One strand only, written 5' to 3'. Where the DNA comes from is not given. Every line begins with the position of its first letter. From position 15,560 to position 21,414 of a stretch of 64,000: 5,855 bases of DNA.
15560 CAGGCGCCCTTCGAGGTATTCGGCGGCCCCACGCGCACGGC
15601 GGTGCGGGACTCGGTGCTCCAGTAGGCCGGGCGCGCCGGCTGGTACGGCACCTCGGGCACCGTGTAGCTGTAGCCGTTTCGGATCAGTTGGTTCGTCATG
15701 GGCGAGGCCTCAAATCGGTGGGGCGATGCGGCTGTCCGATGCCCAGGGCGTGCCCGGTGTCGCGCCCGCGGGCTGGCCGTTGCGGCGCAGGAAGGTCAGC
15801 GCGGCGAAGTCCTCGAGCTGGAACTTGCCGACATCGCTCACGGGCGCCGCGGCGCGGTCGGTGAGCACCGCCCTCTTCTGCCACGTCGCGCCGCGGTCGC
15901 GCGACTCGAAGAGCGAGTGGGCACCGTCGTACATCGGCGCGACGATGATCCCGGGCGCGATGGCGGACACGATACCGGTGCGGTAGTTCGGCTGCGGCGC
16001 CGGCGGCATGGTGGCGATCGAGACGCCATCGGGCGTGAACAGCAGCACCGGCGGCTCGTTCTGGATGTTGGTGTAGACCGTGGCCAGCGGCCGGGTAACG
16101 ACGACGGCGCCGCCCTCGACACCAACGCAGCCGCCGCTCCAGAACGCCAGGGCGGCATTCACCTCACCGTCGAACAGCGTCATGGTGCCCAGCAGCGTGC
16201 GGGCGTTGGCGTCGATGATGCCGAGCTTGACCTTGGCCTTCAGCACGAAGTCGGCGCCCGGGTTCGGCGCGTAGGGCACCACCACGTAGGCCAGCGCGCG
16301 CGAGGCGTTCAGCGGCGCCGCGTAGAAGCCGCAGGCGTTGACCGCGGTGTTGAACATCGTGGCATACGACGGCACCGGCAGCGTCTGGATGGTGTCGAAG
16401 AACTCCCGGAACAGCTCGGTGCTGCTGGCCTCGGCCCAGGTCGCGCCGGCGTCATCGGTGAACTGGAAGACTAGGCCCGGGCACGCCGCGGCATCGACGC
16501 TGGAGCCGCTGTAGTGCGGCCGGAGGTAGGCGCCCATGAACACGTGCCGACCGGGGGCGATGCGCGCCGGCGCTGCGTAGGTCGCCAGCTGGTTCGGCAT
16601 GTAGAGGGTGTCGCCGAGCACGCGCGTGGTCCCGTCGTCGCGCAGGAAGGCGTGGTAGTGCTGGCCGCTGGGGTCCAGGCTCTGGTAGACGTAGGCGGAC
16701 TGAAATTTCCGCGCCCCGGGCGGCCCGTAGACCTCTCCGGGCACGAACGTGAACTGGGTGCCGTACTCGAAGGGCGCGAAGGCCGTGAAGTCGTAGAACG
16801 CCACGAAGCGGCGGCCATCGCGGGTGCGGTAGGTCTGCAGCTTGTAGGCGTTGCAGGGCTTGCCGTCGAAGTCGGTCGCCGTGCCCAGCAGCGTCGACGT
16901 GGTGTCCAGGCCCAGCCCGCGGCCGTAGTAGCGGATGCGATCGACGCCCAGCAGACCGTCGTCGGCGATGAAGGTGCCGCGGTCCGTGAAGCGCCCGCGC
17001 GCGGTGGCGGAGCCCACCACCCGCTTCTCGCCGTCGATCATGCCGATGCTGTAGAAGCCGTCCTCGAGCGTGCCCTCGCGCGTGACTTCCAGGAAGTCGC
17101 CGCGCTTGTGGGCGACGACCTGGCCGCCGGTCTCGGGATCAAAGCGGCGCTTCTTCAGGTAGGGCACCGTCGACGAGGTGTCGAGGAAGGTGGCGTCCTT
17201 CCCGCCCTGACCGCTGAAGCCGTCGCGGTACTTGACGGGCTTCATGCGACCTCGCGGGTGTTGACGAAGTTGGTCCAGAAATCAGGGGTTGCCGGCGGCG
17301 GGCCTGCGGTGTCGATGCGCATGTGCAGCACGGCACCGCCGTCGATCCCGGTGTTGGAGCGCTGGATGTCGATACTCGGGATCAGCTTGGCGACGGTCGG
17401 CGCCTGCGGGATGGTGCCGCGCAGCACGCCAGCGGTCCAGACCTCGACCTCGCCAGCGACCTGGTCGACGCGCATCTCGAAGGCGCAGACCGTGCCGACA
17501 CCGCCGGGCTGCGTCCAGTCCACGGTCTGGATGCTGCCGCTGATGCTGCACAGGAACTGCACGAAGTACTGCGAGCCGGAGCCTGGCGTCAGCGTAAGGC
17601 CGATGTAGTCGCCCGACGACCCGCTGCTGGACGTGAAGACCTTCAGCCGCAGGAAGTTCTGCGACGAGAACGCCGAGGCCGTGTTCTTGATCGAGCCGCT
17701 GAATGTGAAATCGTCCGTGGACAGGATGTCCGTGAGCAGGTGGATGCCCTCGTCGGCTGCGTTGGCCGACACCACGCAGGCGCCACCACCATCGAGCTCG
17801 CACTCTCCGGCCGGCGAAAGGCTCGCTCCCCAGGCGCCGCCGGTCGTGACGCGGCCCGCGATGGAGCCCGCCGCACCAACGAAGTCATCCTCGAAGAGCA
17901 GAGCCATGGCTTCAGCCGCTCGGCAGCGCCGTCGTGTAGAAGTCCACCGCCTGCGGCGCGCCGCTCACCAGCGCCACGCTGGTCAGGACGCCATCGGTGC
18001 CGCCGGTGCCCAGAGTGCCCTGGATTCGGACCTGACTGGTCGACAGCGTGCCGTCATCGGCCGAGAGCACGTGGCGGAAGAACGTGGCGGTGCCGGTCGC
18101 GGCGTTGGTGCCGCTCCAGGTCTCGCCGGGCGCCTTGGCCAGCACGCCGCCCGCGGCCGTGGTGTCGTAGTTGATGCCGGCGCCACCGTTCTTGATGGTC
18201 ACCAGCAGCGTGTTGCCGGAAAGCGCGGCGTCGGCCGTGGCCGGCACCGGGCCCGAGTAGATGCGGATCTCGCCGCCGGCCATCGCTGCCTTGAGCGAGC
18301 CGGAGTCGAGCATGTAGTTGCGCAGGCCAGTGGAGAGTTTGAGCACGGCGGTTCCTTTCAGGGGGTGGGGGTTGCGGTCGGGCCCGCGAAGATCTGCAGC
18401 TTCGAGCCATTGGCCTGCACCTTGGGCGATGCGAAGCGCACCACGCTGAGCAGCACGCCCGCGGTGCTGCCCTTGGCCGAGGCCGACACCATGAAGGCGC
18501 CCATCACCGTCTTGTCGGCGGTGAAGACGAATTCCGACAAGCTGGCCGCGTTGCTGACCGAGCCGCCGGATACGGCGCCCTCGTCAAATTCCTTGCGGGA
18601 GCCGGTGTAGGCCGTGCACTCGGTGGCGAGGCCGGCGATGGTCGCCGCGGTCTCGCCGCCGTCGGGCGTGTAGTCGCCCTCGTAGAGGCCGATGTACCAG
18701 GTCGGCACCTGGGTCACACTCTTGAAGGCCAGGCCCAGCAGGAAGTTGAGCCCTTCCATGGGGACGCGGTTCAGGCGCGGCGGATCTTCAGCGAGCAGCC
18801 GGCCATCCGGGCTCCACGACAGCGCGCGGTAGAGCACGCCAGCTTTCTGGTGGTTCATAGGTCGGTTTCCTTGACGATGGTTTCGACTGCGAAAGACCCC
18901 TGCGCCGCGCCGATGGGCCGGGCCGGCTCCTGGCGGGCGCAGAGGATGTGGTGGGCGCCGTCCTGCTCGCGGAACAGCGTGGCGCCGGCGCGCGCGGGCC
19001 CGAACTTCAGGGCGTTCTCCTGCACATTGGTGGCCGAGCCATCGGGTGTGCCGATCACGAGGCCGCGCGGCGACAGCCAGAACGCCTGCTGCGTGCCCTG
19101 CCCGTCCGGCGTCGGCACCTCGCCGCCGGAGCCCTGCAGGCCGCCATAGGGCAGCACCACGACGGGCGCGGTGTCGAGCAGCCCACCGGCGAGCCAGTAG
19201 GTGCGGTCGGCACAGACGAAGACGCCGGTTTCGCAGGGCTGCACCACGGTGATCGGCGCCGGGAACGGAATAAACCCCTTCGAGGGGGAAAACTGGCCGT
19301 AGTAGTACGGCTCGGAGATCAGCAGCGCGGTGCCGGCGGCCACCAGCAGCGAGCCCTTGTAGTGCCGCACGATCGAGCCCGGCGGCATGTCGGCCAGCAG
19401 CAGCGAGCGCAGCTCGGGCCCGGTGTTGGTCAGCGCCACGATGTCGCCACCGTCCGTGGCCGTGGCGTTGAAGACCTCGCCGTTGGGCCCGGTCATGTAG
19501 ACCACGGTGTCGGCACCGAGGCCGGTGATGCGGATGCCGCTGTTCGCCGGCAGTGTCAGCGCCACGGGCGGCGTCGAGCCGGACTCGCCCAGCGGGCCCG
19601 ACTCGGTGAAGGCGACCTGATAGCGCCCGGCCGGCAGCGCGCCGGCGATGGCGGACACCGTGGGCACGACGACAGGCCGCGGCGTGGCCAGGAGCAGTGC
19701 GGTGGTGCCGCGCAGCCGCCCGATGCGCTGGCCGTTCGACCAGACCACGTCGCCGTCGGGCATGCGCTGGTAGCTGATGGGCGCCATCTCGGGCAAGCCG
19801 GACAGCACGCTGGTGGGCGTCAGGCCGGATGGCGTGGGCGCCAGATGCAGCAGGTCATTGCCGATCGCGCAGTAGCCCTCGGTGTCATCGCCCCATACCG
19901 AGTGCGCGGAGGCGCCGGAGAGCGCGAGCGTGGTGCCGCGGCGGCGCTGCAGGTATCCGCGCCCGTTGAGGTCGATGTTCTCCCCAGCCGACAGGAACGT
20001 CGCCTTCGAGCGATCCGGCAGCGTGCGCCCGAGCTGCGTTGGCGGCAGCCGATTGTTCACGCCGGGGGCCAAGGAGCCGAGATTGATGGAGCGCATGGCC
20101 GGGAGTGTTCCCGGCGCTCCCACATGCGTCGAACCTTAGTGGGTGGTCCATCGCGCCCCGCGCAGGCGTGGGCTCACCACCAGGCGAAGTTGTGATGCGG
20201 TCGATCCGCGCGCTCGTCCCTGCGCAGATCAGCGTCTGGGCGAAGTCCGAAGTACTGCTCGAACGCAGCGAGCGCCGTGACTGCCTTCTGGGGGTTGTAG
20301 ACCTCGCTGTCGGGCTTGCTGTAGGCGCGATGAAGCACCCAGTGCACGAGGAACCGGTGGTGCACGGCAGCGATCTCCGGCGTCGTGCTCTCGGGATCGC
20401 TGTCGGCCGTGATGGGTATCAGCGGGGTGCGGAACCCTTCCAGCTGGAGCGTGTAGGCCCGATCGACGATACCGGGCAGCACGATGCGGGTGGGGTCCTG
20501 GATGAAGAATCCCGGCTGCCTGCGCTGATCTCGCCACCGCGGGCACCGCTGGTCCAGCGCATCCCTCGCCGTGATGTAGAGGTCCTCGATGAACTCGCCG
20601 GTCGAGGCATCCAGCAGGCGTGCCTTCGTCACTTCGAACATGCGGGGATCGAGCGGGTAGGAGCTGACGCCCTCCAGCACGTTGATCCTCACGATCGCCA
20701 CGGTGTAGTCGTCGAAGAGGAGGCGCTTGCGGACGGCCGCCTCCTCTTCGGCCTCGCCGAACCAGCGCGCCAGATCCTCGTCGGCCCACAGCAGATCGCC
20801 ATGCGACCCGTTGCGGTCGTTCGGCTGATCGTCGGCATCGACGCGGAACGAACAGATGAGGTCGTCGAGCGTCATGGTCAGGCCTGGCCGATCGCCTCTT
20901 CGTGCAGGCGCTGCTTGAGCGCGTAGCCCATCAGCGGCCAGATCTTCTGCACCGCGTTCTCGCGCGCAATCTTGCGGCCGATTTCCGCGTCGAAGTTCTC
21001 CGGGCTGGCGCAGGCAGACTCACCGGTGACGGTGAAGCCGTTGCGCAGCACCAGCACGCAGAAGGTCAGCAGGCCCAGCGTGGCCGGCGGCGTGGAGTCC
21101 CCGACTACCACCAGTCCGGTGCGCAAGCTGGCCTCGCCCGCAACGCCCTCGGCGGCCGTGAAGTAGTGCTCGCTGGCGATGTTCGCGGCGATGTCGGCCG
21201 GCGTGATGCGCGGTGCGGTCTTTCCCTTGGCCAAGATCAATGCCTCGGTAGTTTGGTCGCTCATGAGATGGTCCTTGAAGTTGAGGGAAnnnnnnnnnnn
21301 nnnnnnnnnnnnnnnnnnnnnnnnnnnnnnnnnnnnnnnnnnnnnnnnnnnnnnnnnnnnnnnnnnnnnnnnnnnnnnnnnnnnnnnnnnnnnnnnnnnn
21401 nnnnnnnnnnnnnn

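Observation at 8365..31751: Six-copy 17-bp motif with a fixed-distance -10: a distributed late-promoter system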

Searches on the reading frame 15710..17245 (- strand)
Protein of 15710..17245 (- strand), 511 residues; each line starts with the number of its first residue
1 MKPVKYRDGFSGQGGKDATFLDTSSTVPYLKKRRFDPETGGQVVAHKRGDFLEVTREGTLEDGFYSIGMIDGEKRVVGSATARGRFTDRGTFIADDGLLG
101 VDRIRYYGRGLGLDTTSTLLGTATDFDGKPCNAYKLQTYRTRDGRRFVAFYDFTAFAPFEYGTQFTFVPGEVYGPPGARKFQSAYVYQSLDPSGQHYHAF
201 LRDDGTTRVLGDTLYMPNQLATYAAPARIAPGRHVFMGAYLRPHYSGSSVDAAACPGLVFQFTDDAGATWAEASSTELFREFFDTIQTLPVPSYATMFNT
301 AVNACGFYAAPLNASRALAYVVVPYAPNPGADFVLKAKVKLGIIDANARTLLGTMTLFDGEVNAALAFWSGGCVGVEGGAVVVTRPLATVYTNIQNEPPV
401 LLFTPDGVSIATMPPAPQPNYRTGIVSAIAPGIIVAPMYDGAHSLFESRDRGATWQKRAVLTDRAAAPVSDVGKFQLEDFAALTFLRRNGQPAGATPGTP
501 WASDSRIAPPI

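Call 6: search_protein_families(library=phrogs, proteins=[window:15710-17245:-])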
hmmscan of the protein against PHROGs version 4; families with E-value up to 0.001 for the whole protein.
window:15710-17245:- (511 aa): 0 families

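Call 95: search_protein_families(library=pfam, proteins=[window:15710-17245:-], max_evalue=0.001)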
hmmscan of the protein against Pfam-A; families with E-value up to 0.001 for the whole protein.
window:15710-17245:- (511 aa): 1 family
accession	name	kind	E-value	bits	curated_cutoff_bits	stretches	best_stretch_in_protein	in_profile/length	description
PF02012.26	BNR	-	0.00032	20.7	27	0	446-457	1-12/12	BNR/Asp-box repeat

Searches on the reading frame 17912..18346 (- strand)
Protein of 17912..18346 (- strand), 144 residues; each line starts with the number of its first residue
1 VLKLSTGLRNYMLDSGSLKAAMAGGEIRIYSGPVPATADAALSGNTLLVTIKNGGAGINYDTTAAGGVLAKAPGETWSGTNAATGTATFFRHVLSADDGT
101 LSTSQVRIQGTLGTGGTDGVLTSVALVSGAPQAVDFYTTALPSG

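Call 6: search_protein_families(library=phrogs, proteins=[window:17912-18346:-])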
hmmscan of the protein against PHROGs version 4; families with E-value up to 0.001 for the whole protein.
window:17912-18346:- (144 aa): 1 family
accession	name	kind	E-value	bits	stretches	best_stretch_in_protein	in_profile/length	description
phrog_3758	-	head and packaging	5.5e-24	85.7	1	1-143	2-139/140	virion structural protein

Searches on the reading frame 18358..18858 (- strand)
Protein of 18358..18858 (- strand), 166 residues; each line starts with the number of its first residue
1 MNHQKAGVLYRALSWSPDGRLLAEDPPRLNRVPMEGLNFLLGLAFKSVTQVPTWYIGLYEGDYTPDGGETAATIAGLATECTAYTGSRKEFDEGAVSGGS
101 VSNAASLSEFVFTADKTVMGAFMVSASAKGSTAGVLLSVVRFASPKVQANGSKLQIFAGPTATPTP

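Call 78: search_protein_families(library=phrogs, proteins=[window:18358-18858:-], max_evalue=0.001)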
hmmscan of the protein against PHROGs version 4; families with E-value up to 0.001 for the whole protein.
window:18358-18858:- (166 aa): 1 family
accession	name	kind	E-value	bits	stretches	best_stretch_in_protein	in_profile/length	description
phrog_8123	-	unknown function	5e-32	112.1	1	30-163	51-191/192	-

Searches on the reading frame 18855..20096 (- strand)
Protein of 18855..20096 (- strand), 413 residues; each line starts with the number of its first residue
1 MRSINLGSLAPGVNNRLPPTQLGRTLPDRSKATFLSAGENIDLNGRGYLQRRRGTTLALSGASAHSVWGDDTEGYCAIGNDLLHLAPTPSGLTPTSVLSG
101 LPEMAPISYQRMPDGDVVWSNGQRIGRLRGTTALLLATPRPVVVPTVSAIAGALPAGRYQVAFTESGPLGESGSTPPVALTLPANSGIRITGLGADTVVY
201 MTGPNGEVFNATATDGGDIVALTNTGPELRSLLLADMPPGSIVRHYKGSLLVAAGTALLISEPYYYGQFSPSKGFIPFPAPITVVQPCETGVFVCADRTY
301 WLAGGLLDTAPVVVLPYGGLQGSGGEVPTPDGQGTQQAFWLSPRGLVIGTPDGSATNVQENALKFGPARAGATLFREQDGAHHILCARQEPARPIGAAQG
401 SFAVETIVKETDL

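Call 6: search_protein_families(library=phrogs, proteins=[window:18855-20096:-])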
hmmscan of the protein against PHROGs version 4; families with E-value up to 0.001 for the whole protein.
window:18855-20096:- (413 aa): 1 family
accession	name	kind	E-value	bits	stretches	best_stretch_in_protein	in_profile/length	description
phrog_8040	-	connector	1.5e-42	147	1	10-384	9-392/396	head closure Hc3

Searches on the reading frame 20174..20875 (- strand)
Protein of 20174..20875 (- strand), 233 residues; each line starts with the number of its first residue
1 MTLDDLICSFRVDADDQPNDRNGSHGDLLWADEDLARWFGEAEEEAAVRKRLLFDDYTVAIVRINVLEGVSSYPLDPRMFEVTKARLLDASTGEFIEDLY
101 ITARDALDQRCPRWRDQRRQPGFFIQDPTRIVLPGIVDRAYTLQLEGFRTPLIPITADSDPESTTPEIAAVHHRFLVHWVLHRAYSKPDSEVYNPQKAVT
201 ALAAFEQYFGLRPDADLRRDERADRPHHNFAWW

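Call 8: search_protein_families(library=phrogs, proteins=[window:20174-20875:-])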
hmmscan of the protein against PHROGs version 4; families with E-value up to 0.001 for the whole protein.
window:20174-20875:- (233 aa): 1 family
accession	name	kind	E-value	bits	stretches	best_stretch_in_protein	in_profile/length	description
phrog_399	-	head and packaging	1e-36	127.6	1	1-229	2-216/220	structural protein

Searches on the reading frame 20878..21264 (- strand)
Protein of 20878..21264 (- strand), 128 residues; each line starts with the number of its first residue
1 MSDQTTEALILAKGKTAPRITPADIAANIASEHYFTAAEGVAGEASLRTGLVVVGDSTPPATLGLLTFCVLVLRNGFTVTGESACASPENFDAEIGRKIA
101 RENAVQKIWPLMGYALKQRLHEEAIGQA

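Call 8: search_protein_families(library=phrogs, proteins=[window:20878-21264:-])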
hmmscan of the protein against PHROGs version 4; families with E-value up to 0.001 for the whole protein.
window:20878-21264:- (128 aa): 8 families
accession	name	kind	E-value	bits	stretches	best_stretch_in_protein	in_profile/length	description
phrog_322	-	unknown function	2.1e-56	193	1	1-124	6-107/239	-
phrog_16684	-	unknown function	1.2e-34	119.1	1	60-122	15-77/78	-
phrog_3934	-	unknown function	8.7e-31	108.4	1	64-126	44-106/336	-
phrog_9467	-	unknown function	1.8e-12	48.2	1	67-119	98-150/155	-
phrog_4435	-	unknown function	3.3e-08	34.6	1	68-115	35-84/252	-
phrog_419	-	unknown function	1.3e-07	32.4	1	63-123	215-276/300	-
phrog_37939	-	unknown function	5.6e-07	30.2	1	76-117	56-102/308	-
phrog_34966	-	unknown function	8.7e-05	23.5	1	17-110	103-191/199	-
